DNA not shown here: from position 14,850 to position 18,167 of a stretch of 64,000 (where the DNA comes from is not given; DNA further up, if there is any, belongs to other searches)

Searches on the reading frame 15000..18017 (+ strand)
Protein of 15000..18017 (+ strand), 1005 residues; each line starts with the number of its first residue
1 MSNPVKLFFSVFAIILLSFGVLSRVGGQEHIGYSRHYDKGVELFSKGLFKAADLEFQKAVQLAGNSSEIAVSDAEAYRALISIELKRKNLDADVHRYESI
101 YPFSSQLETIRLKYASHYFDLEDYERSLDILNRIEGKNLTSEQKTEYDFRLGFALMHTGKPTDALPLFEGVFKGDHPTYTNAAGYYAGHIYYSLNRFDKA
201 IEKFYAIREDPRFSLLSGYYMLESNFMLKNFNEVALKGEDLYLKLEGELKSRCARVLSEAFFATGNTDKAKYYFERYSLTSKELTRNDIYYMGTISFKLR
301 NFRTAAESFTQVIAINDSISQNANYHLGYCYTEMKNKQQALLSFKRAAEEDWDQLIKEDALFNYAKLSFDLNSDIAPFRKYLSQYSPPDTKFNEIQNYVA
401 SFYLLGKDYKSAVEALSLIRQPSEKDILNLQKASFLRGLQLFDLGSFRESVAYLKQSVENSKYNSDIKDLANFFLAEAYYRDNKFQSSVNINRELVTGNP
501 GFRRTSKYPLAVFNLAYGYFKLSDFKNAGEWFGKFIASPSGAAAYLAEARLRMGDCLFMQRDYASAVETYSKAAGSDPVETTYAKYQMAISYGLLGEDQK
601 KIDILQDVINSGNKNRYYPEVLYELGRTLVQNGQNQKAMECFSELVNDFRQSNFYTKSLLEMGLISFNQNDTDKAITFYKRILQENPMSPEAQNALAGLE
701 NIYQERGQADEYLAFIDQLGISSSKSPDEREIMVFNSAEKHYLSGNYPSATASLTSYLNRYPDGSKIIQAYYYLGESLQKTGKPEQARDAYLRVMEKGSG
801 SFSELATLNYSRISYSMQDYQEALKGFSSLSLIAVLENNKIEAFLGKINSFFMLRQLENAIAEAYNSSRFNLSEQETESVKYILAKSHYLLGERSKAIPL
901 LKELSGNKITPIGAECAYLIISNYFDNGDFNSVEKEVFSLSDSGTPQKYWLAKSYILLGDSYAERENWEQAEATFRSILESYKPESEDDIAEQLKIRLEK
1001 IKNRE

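Call 40: search_protein_families(library=pfam, proteins=[window:15000-18017:+], max_evalue=1e-8)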
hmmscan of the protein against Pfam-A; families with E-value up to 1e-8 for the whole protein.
window:15000-18017:+ (1005 aa): 13 families
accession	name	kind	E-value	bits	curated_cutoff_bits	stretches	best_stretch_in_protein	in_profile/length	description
PF07719.23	TPR_2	-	7.4e-45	147.8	27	0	769-796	2-29/34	Tetratricopeptide repeat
PF13432.12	TPR_16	-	3.1e-35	120.6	32.7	0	297-353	8-63/65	Tetratricopeptide repeat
PF00515.34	TPR_1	-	4.4e-35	118.5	27.8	0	658-687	3-32/34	Tetratricopeptide repeat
PF13174.12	TPR_6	-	2.3e-34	116.1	26.3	0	769-797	1-29/33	Tetratricopeptide repeat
PF14559.12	TPR_19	-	1.2e-28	99.6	25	0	669-711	4-43/68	Tetratricopeptide repeat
PF13428.12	TPR_14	-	1.7e-25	87.4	23.5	0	659-697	4-42/44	Tetratricopeptide repeat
PF13424.12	TPR_12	-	4.5e-25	88.1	30.1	0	946-983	39-76/77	Tetratricopeptide repeat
PF13181.12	TPR_8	-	1.5e-21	75.1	25.7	0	620-645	2-27/34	Tetratricopeptide repeat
PF12895.13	ANAPC3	-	3.4e-21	75.7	27.2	0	265-345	3-80/82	Anaphase-promoting complex, cyclosome, subunit 3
PF13176.12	TPR_7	-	4.9e-14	51.6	27.9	0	955-984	2-31/36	Tetratricopeptide repeat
PF25062.1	ARM_TT21_N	-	1.2e-11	45.2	40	0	186-338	32-183/222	Tetratricopeptide repeat protein 21 N-terminal ARM repeat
PF25064.1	ARM_TT21_5th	-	3.8e-09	37.3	27.8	0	662-732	7-74/117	TT21 fifth ARM repeats domain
PF09976.15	TPR_21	-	3.9e-09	37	25.5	0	627-718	47-138/193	Tetratricopeptide repeat-like domain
